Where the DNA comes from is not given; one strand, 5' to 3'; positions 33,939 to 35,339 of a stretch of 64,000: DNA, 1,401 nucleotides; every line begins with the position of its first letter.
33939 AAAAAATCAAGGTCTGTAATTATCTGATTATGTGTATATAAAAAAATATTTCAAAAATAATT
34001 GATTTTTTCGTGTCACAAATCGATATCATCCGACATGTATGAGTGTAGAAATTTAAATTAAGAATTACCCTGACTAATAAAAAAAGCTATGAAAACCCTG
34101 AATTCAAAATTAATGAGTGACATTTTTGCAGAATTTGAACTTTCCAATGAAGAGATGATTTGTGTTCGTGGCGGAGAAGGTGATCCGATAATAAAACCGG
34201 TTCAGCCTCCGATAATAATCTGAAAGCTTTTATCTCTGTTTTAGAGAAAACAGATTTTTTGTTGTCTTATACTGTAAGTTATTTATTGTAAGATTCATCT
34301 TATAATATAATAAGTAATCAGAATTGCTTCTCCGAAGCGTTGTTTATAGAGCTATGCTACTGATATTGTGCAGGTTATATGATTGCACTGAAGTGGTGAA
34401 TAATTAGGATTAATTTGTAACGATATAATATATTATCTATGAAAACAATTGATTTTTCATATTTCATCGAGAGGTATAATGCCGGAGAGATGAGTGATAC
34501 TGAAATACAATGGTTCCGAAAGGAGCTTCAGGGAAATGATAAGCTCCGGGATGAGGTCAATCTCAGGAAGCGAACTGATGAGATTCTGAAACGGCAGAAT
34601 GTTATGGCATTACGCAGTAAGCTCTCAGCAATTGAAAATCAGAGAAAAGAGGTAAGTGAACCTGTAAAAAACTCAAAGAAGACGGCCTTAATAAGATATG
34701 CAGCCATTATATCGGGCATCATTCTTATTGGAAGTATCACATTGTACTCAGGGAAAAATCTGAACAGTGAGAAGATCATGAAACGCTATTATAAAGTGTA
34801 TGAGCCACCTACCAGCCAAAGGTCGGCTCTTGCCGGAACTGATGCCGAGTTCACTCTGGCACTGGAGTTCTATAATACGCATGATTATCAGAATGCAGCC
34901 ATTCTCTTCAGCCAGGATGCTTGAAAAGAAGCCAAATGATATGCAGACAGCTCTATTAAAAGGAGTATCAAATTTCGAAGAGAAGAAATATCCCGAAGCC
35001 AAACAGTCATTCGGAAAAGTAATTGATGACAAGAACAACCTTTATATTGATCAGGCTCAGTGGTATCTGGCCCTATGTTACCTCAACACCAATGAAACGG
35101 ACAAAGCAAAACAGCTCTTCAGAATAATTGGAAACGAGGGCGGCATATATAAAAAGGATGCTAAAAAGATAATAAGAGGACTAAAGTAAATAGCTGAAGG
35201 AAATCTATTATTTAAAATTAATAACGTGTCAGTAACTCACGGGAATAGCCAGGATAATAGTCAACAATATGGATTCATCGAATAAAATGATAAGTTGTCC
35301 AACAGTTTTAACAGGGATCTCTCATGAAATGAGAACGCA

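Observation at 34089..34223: Unannotated 44-codon ORF: canonical double-glycine leader plus a 15-residue Pro/Ile-rich, Cys-free core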

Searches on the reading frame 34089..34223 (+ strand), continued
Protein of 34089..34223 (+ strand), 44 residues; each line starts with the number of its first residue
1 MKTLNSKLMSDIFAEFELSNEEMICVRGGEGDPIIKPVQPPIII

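Call 88: find_encoding_contigs(protein=P0250, flank=10000, max_places=2)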
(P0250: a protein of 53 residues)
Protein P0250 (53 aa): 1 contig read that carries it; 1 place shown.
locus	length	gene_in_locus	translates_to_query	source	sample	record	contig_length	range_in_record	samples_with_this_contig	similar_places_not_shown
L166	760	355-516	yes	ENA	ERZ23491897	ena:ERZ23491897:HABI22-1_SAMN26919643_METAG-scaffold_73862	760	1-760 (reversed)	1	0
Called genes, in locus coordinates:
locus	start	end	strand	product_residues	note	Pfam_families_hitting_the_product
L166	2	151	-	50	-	?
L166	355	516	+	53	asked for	-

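Call 90: search_protein_families(library=pfam, proteins=[L165:754-3441:+, L165:3399-4394:-, L165:4443-4991:-, L164:9409-9690:-], max_evalue=0.01)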
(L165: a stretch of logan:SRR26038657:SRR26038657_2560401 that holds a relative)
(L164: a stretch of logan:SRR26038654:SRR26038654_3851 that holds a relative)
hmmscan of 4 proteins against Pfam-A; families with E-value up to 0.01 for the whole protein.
L165:754-3441:+ (895 aa): 15 families
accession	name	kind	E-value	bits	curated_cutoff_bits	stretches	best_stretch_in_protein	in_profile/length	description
PF12770.12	CHAT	-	1.4e-43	149.9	24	1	580-855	7-289/289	CHAT domain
PF13424.12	TPR_12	-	5.2e-26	91.1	30.1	3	213-278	7-72/77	Tetratricopeptide repeat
PF00515.34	TPR_1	-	4.9e-17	61.4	27.8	1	45-76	3-34/34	Tetratricopeptide repeat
PF07719.23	TPR_2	-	6.8e-17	60.6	27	1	45-76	3-34/34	Tetratricopeptide repeat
PF13181.12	TPR_8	-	7.3e-13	48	25.7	1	45-76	3-34/34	Tetratricopeptide repeat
PF13374.12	TPR_10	-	1.8e-12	47.3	27.5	0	216-246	9-39/42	Tetratricopeptide repeat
PF13428.12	TPR_14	-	4.8e-07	30.3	23.5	0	49-84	7-42/44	Tetratricopeptide repeat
PF13414.12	TPR_11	-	1.5e-06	28.3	26.8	0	52-78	3-29/42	TPR repeat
PF13176.12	TPR_7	-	7.6e-06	26.1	27.9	0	48-75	4-33/36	Tetratricopeptide repeat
PF10602.15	RPN7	-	0.00036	20.7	29.6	0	121-157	28-64/174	26S proteasome subunit RPN7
PF14559.12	TPR_19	-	0.00038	21.2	25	0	57-87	5-35/68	Tetratricopeptide repeat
PF24885.1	TPR_NPHP3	-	0.00038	20.4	100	0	203-283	93-173/239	Nephrocystin-3 TPR domain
PF17874.7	TPR_MalT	-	0.0017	18.1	45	0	119-242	30-155/336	MalT-like TPR region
PF13432.12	TPR_16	-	0.0032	18.3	32.7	0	16-77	7-65/65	Tetratricopeptide repeat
PF12968.13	DUF3856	-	0.0079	16.6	27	0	127-193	60-126/143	Domain of Unknown Function (DUF3856)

L165:3399-4394:- (331 aa): 8 families
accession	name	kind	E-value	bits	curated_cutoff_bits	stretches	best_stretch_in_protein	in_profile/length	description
PF07719.23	TPR_2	-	8.8e-10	38.4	27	1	287-311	2-26/34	Tetratricopeptide repeat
PF13174.12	TPR_6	-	1.1e-06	29.3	26.3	0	287-312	1-26/33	Tetratricopeptide repeat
PF13432.12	TPR_16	-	1.3e-06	29.1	32.7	1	258-305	4-50/65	Tetratricopeptide repeat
PF00515.34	TPR_1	-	0.00011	22.3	27.8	0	291-310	6-25/34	Tetratricopeptide repeat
PF14559.12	TPR_19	-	0.00014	22.6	25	0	229-277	3-51/68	Tetratricopeptide repeat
PF13181.12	TPR_8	-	0.0024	18.3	25.7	0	292-310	7-25/34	Tetratricopeptide repeat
PF16918.11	PknG_TPR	-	0.0026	17.1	27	0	289-313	131-155/340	Protein kinase G tetratricopeptide repeat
PF13424.12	TPR_12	-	0.0076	16.9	30.1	0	257-275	51-69/77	Tetratricopeptide repeat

L165:4443-4991:- (182 aa): 3 families
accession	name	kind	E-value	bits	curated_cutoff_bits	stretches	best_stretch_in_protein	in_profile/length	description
PF04542.20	Sigma70_r2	-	3.7e-05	23.9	24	1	11-67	3-59/71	Sigma-70 region 2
PF08281.18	Sigma70_r4_2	-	0.00033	20.7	25.7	1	107-149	3-46/54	Sigma-70, region 4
PF04545.22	Sigma70_r4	-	0.0037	17.2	24.1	1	111-149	1-40/50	Sigma-70, region 4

L164:9409-9690:- (93 aa): 0 families

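Call 94: find_encoding_contigs(protein=P0266, flank=10000, max_places=2)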
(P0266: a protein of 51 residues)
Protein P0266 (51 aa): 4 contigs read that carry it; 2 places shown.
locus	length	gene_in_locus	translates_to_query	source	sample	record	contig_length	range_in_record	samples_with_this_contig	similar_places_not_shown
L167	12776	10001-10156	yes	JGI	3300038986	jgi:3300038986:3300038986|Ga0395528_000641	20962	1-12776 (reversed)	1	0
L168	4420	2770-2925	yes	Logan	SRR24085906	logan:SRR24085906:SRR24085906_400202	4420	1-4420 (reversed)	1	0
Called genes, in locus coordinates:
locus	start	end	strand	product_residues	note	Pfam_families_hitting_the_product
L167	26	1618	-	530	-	PF13100:OstA_2, PF03968:LptD_N (faint)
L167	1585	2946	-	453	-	PF13145:Rotamase_2 (weak), PF13616:Rotamase_3, PF00639:Rotamase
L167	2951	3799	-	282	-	-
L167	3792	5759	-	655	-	PF13145:Rotamase_2 (weak), PF13616:Rotamase_3, PF00639:Rotamase, PF13616:Rotamase_3, PF00639:Rotamase, PF13145:Rotamase_2 (weak)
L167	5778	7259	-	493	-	PF00478:IMPDH, PF00571:CBS, PF01070:FMN_dh, PF00571:CBS, PF03060:NMO (weak)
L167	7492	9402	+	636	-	PF00270:DEAD, PF00271:Helicase_C, PF16124:RecQ_Zn_bind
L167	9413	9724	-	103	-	-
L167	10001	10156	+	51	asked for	-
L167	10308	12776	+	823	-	?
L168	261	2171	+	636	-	PF00270:DEAD, PF00271:Helicase_C, PF16124:RecQ_Zn_bind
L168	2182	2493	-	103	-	-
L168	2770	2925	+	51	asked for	-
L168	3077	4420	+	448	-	?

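Call 95: find_encoding_contigs(protein=P0204, flank=10000, max_places=2)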
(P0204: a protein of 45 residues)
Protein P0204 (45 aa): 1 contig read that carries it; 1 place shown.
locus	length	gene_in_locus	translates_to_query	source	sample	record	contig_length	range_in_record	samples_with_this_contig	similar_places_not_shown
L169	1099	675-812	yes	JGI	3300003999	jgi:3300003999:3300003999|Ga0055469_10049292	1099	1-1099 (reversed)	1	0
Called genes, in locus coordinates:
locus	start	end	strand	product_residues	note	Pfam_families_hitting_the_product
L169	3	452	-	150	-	?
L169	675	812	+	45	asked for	-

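Call 96: find_encoding_contigs(protein=P0205, flank=10000, max_places=2)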
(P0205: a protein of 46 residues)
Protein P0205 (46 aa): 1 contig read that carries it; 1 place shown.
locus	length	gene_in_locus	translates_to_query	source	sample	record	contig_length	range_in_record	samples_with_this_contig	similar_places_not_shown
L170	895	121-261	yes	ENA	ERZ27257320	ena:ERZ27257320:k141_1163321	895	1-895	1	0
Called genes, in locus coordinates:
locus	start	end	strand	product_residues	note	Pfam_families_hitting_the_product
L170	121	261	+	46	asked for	-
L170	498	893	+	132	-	?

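Call 99: search_dna_similar(query=window:34089-34220:+, collection=plasmids, mode=protein, max_evalue=1, max_rows=10)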
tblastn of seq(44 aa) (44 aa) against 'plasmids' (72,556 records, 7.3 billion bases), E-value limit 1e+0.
No match.

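Call 100: search_dna_similar(query=window:34089-34220:+, collection=phages, mode=protein, max_evalue=1, max_rows=10)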
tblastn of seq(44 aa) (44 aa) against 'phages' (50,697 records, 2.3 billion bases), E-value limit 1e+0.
No match.

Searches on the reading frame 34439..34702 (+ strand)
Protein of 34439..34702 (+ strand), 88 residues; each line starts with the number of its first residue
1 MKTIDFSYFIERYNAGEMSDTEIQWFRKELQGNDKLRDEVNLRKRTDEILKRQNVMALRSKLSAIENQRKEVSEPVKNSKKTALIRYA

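Call 57: predict_structure(alignment_id=A4)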
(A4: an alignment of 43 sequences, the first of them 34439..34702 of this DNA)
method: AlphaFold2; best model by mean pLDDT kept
length: 88 residues; sequences in the alignment: 43
mean_pLDDT: 80.5   pTM: 0.54
mean pLDDT of the five models: 80.5, 80.2, 79.0, 78.9, 71.9
residues with pLDDT >= 90: 34; 70-90: 31; 50-70: 22; < 50: 1
segments of 3 or more residues with pLDDT < 50: none
pLDDT, mean of each block of 10 residues (from residue 1): 75 93 94 92 89 77 86 58 55
secondary structure, 60 per line:
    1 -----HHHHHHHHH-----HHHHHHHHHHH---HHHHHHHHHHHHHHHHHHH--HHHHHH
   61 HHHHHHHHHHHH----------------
elements in order: H6-14 H20-30 H34-52 H55-72

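Call 60: fold_search(model_id=the predicted structure, library=pdb)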
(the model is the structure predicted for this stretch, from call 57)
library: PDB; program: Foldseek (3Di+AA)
matches with E <= 10: 13; with E <= 0.001: 0
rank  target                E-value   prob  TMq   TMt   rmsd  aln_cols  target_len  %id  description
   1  3hug_F                8.8e-01  0.85  0.47  0.68   2.4        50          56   18  Crystal structure of Mycobacterium tuberculosis anti-sigma factor RslA in complex with -35 promoter binding domain of  (released 2010-03-02)
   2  3hug_D                1.6e+00  0.51  0.45  0.61   5.2        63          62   19  Crystal structure of Mycobacterium tuberculosis anti-sigma factor RslA in complex with -35 promoter binding domain of  (released 2010-03-02)
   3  3hug_L                1.8e+00  0.47  0.46  0.61   5.2        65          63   18  Crystal structure of Mycobacterium tuberculosis anti-sigma factor RslA in complex with -35 promoter binding domain of  (released 2010-03-02)
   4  3hug_P                2.5e+00  0.25  0.40  0.56   6.0        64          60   19  Crystal structure of Mycobacterium tuberculosis anti-sigma factor RslA in complex with -35 promoter binding domain of  (released 2010-03-02)
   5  3hug_B                3.5e+00  0.28  0.44  0.60   5.2        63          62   19  Crystal structure of Mycobacterium tuberculosis anti-sigma factor RslA in complex with -35 promoter binding domain of  (released 2010-03-02)
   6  3hug_H                4.0e+00  0.28  0.45  0.62   5.0        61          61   20  Crystal structure of Mycobacterium tuberculosis anti-sigma factor RslA in complex with -35 promoter binding domain of  (released 2010-03-02)
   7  3hug_J                4.0e+00  0.16  0.40  0.53   6.5        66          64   18  Crystal structure of Mycobacterium tuberculosis anti-sigma factor RslA in complex with -35 promoter binding domain of  (released 2010-03-02)
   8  8z6g_E                6.1e+00  0.20  0.50  0.60  11.8        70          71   11  the AlgU-MucAcyto complex structure in Pseudomonas aeruginosa (released 2024-05-08)
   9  2xf5_B                6.1e+00  0.07  0.26  0.38   5.3        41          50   17  Crystal structure of Bacillus subtilis SPP1 phage gp23.1, a putative chaperone. (released 2010-08-11)
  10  2xf7_B                7.0e+00  0.06  0.26  0.39   5.2        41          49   17  Crystal structure of Bacillus subtilis SPP1 phage gp23.1, a putative chaperone. High-resolution structure. (released 2010-08-11)
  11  6in7_A                7.5e+00  0.16  0.50  0.55  11.8        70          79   11  Crystal structure of AlgU in complex with MucA(cyto) (released 2019-07-24)
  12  8z6g_A                8.6e+00  0.14  0.44  0.53  12.5        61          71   11  the AlgU-MucAcyto complex structure in Pseudomonas aeruginosa (released 2024-05-08)
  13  8z6g_C                9.9e+00  0.13  0.44  0.53  12.4        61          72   11  the AlgU-MucAcyto complex structure in Pseudomonas aeruginosa (released 2024-05-08)

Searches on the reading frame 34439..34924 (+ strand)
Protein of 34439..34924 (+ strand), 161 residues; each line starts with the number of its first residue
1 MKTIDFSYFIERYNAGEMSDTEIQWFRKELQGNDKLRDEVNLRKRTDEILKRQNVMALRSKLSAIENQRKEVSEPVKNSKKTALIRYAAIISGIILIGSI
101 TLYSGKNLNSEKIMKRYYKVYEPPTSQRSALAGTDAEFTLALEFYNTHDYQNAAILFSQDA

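Call 8: search_protein_families(library=ncbifam, proteins=[window:34439-34924:+], max_evalue=1)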
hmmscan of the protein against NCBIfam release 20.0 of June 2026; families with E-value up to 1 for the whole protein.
window:34439-34924:+ (161 aa): 0 families

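Call 9: search_protein_families(library=pfam, proteins=[window:34439-34924:+], max_evalue=1)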
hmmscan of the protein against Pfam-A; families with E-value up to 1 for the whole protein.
window:34439-34924:+ (161 aa): 2 families
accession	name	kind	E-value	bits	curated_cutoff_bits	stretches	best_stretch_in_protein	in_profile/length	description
PF12769.12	PNTB_4TM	-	0.017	16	26.2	1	75-112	18-55/85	4TM region of pyridine nucleotide transhydrogenase, mitoch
PF07720.18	TPR_3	-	0.095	13.3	20.7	1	138-157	5-24/34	Tetratricopeptide repeat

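Call 51: find_homologous_proteins(query=window:34439-34924:+, max_evalue=0.001)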
Query window:34439-34924:+ (161 aa): 730 proteins with E <= 0.001 among 756 candidates; the best 120 are listed.
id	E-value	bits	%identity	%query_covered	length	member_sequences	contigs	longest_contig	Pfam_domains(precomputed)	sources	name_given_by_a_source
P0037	5.0e-98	343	100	100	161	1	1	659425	-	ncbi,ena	-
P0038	3.3e-90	317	92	99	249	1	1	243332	PF12895.14,PF07719.24,PF13174.13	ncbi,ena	-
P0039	6.4e-88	310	90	99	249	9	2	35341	PF12895.14,PF07719.24,PF13174.13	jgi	jgi:tetratricopeptide (TPR) repeat protein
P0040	2.5e-79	282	82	99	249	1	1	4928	PF14559.13,PF12895.14,PF07719.24,PF13174.13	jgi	jgi:tetratricopeptide (TPR) repeat protein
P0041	1.7e-78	279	81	99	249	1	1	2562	PF14559.13,PF12895.14,PF07719.24,PF13174.13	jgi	jgi:tetratricopeptide (TPR) repeat protein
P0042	4.6e-77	275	78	99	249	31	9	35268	PF00515.35,PF12895.14,PF07719.24,PF13174.13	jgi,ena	jgi:tetratricopeptide (TPR) repeat protein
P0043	4.6e-77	275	78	99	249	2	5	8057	PF00515.35,PF12895.14,PF07719.24,PF13174.13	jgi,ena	jgi:tetratricopeptide (TPR) repeat protein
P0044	4.6e-77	275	78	99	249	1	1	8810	PF07719.24,PF13174.13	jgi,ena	jgi:tetratricopeptide (TPR) repeat protein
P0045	6.2e-77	274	78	99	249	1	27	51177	PF00515.35,PF12895.14,PF07719.24,PF13174.13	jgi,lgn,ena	jgi:TolA-binding protein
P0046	6.2e-77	274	78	99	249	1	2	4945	PF07719.24,PF13174.13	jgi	jgi:tetratricopeptide (TPR) repeat protein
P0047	6.2e-77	274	78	99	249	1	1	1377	PF07719.24,PF13174.13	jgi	jgi:tetratricopeptide (TPR) repeat protein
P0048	7.6e-77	274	78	99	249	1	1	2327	PF00515.35,PF12895.14,PF07719.24,PF13174.13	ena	-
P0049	7.9e-77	274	78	99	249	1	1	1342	PF00515.35,PF12895.14,PF07719.24,PF13174.13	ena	-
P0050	8.3e-77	274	77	99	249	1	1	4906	PF00515.35,PF12895.14,PF07719.24,PF13174.13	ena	-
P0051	1.5e-76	273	79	99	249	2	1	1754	PF14559.13,PF12895.14,PF07719.24,PF13174.13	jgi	jgi:tetratricopeptide (TPR) repeat protein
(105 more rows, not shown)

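Call 65: find_encoding_contigs(protein=P0037, flank=6000, max_places=2)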
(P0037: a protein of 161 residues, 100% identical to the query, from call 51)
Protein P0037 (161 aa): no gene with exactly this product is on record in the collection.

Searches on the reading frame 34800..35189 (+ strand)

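Call 8: search_protein_families(library=ncbifam, proteins=[window:34800-35189:+], max_evalue=1)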
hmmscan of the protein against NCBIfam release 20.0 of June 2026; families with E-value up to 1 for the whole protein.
window:34800-35189:+ (129 aa): 10 families
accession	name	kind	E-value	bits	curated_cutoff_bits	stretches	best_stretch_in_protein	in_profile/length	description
TIGR02917.1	PEP_TPR_lipo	equivalog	0.00015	19.8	312.2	1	39-106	286-351/899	XrtA/PEP-CTERM system TPR-repeat protein PrsT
NF047481.1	lipo_LIC12587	subfamily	0.0063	15.9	200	1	50-108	60-118/213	LIC12587 family lipoprotein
NF040959.1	MamA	equivalog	0.0098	15.3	200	1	39-107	96-162/204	magnetosome protein MamA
TIGR03302.1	OM_YfiO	subfamily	0.012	15.1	81.4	1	44-106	29-92/239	outer membrane protein assembly factor BamD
TIGR02795.1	tol_pal_ybgF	equivalog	0.016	15.8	90.1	1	57-110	11-65/119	tol-pal system protein YbgF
NF047571.1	LIC13212_fam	equivalog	0.02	14.3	250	1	37-125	78-162/269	LIC13212 family protein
TIGR00540.1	TPR_hemY_coli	hypoth_equivalog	0.02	13.7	142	1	40-108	318-383/385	heme biosynthesis-associated TPR protein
TIGR02521.1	type_IV_pilW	equivalog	0.038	13.5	154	1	59-108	110-159/234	type IV pilus biogenesis/stability protein PilW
NF053607.1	CHU_0125_OmpA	equivalog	0.038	12.5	620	1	51-109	22-78/639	CHU_0125 family OmpA-like outer membrane integrity protein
TIGR02552.1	LcrH_SycD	equivalog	0.048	13.4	104.8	1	62-110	66-112/136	SycD/LcrH family type III secretion system chaperone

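Call 9: search_protein_families(library=pfam, proteins=[window:34800-35189:+], max_evalue=1)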
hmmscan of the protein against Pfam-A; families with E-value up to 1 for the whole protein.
window:34800-35189:+ (129 aa): 13 families
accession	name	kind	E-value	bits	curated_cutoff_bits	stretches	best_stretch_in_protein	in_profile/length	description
PF13174.12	TPR_6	-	1.1e-07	32.5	26.3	1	85-110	1-26/33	Tetratricopeptide repeat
PF07719.23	TPR_2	-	0.00017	21.9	27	1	86-108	3-25/34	Tetratricopeptide repeat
PF14559.12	TPR_19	-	0.00024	21.8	25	1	59-108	2-49/68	Tetratricopeptide repeat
PF00515.34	TPR_1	-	0.0012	19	27.8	0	54-75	7-28/34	Tetratricopeptide repeat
PF12895.13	ANAPC3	-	0.0013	19.4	27.2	1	86-108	26-47/82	Anaphase-promoting complex, cyclosome, subunit 3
PF23914.1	TPR_CcmH_CycH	-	0.011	16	42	1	39-74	112-147/158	Cytochrome c-type biogenesis protein H TPR domain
PF13181.12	TPR_8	-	0.028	15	25.7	0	90-108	7-25/34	Tetratricopeptide repeat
PF09976.15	TPR_21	-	0.039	14.1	25.5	1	48-106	76-135/193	Tetratricopeptide repeat-like domain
PF13432.12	TPR_16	-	0.062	14.2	32.7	1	63-108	12-55/65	Tetratricopeptide repeat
PF23354.1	TPR_NUP160_120_M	-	0.065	13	27.2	1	71-109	25-63/265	NUP160/120 middle TPR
PF07219.19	HemY_N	-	0.068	13.7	31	1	19-78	30-89/107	HemY protein N-terminus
PF25575.1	TPR_BSK1_C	-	0.12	12.8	42.2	1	37-103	31-96/118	Serine/threonine-protein kinase BSK1-like, TPR repeats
PF13431.12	TPR_17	-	0.13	13.1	24.4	0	89-105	18-34/34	Tetratricopeptide repeat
